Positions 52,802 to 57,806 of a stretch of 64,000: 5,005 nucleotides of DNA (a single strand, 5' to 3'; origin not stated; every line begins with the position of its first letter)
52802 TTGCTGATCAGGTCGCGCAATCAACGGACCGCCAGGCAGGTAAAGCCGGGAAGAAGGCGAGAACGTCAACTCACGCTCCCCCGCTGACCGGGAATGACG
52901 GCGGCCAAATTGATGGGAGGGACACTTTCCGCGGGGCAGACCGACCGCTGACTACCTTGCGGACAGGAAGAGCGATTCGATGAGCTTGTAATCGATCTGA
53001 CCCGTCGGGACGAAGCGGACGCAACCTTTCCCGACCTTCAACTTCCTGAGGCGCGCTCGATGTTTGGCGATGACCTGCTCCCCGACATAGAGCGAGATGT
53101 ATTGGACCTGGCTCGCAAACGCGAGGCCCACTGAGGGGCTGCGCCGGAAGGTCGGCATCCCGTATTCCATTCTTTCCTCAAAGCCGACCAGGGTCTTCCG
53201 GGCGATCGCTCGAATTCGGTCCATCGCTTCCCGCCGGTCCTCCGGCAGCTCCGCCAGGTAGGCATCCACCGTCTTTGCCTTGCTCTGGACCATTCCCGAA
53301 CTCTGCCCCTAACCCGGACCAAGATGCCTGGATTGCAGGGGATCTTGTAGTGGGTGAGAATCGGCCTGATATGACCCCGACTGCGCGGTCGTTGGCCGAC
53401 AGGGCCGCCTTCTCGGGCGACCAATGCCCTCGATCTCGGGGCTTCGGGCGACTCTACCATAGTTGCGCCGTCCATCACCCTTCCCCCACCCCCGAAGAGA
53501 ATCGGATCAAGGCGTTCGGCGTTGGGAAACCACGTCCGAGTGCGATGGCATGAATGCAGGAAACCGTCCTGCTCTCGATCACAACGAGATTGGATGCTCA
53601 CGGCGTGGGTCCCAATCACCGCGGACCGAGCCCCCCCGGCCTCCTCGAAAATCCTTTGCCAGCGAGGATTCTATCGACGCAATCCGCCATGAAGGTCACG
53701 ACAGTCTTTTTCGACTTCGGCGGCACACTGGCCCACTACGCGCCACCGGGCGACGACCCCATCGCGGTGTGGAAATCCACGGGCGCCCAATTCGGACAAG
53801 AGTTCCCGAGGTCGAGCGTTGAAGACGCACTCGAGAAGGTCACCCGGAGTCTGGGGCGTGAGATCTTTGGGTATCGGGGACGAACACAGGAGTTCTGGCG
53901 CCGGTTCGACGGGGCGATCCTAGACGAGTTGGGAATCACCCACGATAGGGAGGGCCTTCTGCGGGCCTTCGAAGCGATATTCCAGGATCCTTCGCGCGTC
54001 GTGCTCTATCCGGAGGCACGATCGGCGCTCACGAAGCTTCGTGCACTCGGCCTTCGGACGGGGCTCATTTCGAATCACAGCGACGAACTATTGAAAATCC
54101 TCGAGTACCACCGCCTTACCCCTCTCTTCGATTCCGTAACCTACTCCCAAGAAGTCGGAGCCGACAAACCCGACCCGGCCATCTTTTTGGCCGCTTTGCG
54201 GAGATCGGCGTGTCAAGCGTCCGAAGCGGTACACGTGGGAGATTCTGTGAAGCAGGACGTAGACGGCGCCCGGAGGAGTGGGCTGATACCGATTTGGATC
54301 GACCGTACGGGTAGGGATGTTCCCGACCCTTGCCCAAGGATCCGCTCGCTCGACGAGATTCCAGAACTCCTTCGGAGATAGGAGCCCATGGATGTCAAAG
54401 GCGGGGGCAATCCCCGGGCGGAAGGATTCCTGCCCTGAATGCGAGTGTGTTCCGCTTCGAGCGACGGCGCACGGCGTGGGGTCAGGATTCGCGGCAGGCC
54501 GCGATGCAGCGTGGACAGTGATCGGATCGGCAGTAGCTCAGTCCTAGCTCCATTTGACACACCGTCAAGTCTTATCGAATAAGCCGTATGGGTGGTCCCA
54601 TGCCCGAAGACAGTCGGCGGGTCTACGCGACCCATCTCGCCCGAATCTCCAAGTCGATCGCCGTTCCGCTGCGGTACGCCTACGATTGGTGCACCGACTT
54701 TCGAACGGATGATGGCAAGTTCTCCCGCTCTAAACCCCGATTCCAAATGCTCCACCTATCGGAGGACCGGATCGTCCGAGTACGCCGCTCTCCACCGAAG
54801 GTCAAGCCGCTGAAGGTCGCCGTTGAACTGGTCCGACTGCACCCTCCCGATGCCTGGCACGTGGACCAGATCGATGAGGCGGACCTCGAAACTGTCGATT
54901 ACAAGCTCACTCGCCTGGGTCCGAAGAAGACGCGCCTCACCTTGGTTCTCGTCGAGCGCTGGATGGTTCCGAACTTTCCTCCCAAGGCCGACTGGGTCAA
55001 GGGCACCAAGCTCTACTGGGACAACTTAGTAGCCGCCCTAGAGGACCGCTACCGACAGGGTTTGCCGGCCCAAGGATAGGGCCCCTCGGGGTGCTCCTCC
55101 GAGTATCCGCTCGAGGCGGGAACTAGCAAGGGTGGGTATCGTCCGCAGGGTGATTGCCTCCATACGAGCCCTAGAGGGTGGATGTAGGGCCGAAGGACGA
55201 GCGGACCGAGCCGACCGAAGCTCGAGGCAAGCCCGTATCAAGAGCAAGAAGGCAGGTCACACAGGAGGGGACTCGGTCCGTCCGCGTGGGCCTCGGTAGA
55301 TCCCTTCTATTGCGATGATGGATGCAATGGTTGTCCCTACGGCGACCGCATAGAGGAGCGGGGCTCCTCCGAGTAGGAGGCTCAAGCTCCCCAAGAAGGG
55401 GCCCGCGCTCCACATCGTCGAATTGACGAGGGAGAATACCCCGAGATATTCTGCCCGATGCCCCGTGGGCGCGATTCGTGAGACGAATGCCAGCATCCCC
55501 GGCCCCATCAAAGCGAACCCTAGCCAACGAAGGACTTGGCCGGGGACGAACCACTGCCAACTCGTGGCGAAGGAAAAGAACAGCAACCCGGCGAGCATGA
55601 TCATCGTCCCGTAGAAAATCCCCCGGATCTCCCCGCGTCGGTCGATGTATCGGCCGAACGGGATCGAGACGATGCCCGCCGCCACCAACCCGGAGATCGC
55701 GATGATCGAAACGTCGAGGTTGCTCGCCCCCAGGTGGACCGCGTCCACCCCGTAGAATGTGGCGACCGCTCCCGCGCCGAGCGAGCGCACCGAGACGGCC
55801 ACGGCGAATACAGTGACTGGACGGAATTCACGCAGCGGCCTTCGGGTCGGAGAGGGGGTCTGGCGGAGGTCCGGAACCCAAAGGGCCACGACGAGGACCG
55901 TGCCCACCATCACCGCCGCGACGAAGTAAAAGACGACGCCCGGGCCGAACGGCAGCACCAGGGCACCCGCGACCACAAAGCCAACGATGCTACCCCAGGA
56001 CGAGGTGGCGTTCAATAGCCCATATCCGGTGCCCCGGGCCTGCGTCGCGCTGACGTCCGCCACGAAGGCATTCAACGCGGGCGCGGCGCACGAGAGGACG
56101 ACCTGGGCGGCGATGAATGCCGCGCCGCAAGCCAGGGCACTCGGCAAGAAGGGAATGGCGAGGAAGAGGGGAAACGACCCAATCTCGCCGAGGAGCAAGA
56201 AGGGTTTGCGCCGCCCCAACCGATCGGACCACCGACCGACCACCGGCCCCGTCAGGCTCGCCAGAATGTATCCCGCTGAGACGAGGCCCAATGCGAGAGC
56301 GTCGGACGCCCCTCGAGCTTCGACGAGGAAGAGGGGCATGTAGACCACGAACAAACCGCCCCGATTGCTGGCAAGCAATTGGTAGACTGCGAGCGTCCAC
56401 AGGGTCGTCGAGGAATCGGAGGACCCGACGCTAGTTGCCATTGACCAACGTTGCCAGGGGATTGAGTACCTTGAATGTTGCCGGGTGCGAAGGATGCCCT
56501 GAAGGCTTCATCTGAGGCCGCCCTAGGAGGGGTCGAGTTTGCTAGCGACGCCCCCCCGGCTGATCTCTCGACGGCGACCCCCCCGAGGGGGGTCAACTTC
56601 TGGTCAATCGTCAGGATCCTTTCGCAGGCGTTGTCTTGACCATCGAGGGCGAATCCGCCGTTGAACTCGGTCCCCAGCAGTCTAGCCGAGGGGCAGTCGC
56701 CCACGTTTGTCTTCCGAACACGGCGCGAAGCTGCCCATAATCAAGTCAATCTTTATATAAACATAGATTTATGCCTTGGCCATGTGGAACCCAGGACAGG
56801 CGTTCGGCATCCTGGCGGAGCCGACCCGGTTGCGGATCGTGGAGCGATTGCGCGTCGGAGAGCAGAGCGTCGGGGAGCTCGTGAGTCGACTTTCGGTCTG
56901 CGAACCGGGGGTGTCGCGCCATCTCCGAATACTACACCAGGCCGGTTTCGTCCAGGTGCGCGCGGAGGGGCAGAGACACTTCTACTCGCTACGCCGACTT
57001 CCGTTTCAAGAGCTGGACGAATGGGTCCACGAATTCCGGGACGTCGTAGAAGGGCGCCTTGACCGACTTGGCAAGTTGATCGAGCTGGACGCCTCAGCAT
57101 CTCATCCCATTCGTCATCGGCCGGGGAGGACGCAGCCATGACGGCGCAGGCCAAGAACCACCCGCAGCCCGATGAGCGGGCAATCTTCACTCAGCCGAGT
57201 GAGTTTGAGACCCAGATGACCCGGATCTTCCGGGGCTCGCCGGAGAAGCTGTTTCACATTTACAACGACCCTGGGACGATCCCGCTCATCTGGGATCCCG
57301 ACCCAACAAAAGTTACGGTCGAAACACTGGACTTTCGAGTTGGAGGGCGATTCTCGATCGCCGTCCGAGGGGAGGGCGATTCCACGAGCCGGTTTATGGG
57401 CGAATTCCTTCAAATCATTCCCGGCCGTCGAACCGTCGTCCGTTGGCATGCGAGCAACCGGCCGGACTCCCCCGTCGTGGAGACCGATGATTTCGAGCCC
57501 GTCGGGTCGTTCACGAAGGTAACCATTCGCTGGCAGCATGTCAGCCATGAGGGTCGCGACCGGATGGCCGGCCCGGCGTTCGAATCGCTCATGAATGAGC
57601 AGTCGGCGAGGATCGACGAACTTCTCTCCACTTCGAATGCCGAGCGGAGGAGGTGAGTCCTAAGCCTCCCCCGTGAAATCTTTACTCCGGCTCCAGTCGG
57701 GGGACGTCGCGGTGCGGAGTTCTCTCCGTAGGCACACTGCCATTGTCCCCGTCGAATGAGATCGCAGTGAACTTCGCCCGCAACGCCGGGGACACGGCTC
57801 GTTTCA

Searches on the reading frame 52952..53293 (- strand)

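Call 47: search_protein_families(library=pfam, proteins=[window:52952-53293:-], max_evalue=0.001)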
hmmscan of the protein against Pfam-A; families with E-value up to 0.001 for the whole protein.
window:52952-53293:- (113 aa): 1 family
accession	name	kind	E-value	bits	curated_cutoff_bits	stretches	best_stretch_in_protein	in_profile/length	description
PF08818.16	DUF1801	-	1e-13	51.9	27.2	1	20-109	1-81/85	Domain of unknown function (DU1801)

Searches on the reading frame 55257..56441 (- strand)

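Call 69: search_protein_families(library=pfam, proteins=[window:55257-56441:-], max_evalue=0.0001)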
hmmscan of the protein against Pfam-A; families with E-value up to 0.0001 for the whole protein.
window:55257-56441:- (394 aa): 2 families
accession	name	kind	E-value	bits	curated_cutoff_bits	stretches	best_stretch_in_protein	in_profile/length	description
PF07690.21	MFS_1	-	3.1e-34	118.9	33.4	2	21-204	5-187/347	Major Facilitator Superfamily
PF12832.13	MFS_1_like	-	4.7e-10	39.5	25.2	1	20-353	7-356/373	MFS_1 like family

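Call 70: search_protein_families(library=ncbifam, proteins=[window:55257-56441:-], max_evalue=0.00001)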
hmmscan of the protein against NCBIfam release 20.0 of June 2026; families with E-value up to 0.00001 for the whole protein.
window:55257-56441:- (394 aa): 7 families
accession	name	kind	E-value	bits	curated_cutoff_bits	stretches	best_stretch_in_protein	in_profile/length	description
TIGR00883.1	2A0106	subfamily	1.1e-10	41.2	443.45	1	13-175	224-393/400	metabolite/H+ symporter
TIGR00880.1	2_A_01_02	superfamily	1.4e-10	41.4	131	0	114-191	63-140/141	multidrug resistance protein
NF045684.1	tet_MFS_65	exception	2e-10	40.4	800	1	34-348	18-342/383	tetracycline efflux MFS transporter Tet(65)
TIGR00893.1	2A0114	subfamily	5.6e-09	35.4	395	1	12-187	215-397/399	D-galactonate transporter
NF012174.0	tet_MFS_A_B_C_D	equivalog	6.9e-09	35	475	1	29-350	19-351/382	Tet(A)/Tet(B)/Tet(C) family tetracycline efflux MFS transporter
NF012177.1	tet_MFS_42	exception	4e-07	29.6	850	1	58-249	46-233/411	tetracycline efflux MFS transporter Tet(42)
NF040856.1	FexB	exception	3.4e-06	26.1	950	0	210-368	17-176/469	chloramphenicol/florfenicol efflux MFS transporter FexB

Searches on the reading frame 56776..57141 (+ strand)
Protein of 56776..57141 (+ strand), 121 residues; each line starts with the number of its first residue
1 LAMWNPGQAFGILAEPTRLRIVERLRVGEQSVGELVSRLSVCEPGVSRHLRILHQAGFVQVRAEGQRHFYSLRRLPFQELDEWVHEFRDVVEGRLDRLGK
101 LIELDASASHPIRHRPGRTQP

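Call 51: search_protein_families(library=pfam, proteins=[window:56776-57141:+], max_evalue=1)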
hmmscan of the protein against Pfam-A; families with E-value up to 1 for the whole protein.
window:56776-57141:+ (121 aa): 12 families
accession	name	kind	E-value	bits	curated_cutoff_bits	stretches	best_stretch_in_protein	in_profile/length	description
PF01022.26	HTH_5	-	3.2e-12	46.5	22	1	16-60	2-46/47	Bacterial regulatory protein, arsR family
PF12840.13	HTH_20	-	9.9e-10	38.7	27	1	13-62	1-51/51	Helix-turn-helix domain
PF12802.13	MarR_2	-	0.0024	18.5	27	1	26-64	15-55/61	MarR family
PF01047.28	MarR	-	0.0025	18.1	24.6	1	28-62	16-50/59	MarR family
PF25213.1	HVO_A0261_N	-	0.0077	16.5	35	1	16-62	11-57/86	HVO_A0261 N-terminal domain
PF08100.18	Dimerisation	-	0.011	16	25.6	1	18-74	27-85/93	O-methyltransferase dimerisation domain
PF24038.1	DUF7347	-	0.015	16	27.6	1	6-64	1-62/77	Domain of unknown function (DUF7347)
PF01978.25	TrmB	-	0.03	14.6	25.6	1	28-71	21-63/68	Sugar-specific transcriptional regulator TrmB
PF21476.4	PF0610-like_N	-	0.099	13.3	33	1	17-51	2-36/50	PF0610-like, N-terminal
PF25212.1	HVO_A0114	-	0.14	12.4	27.6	1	15-67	21-74/84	HVO_A0114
PF07927.17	HicA_toxin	-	0.16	12.6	27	1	50-72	5-27/58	HicA toxin of bacterial toxin-antitoxin,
PF08279.18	HTH_11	-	0.19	12.1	25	1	18-67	2-52/55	HTH domain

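Call 70: search_protein_families(library=ncbifam, proteins=[window:56776-57141:+], max_evalue=0.00001)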
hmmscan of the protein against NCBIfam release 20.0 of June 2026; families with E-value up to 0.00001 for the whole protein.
window:56776-57141:+ (121 aa): 7 families
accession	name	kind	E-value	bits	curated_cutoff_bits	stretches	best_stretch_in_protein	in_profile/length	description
NF033788.1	HTH_metalloreg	subfamily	7.3e-22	77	55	1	8-78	3-74/77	metalloregulator ArsR/SmtB family transcription factor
NF033789.1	repress_SdpR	subfamily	3.3e-15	55.7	100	1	10-87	2-79/79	autorepressor SdpR family transcription factor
NF040642.1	sulf_sens_BigR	equivalog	1.3e-11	44.5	155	1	11-73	15-77/95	sulfite-sensing transcriptional repressor BigR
NF007528.0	PRK10141.1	subfamily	1.8e-09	37.4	97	1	2-72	2-73/117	metalloregulator ArsR/SmtB family transcription factor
NF045707.1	Dbac_1936_reg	equivalog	1.8e-08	34.3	115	1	13-73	14-74/99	ArsR/SmtB-type metalloregulator TsoR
NF047906.1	CdPbTransRegCmtR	equivalog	8.6e-08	32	150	1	13-73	18-78/104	Cd(II)/Pb(II)-sensing metalloregulatory transcriptional regulator CmtR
NF041413.1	ArsR_Rv2640c_fam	equivalog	6.2e-07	29.8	155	1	12-77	38-106/118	Rv2640c family ArsR-like transcriptional regulator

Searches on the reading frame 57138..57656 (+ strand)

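Call 47: search_protein_families(library=pfam, proteins=[window:57138-57656:+], max_evalue=0.001)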
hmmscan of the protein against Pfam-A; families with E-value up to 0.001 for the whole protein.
window:57138-57656:+ (172 aa): 1 family
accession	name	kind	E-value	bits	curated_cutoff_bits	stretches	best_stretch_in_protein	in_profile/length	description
PF08327.17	AHSA1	-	2.2e-12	47.8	22.1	1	34-163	3-124/125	Activator of Hsp90 ATPase homolog 1-like protein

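Call 70: search_protein_families(library=ncbifam, proteins=[window:57138-57656:+], max_evalue=0.00001)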
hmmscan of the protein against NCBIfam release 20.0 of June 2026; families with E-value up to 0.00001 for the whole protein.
window:57138-57656:+ (172 aa): 0 families
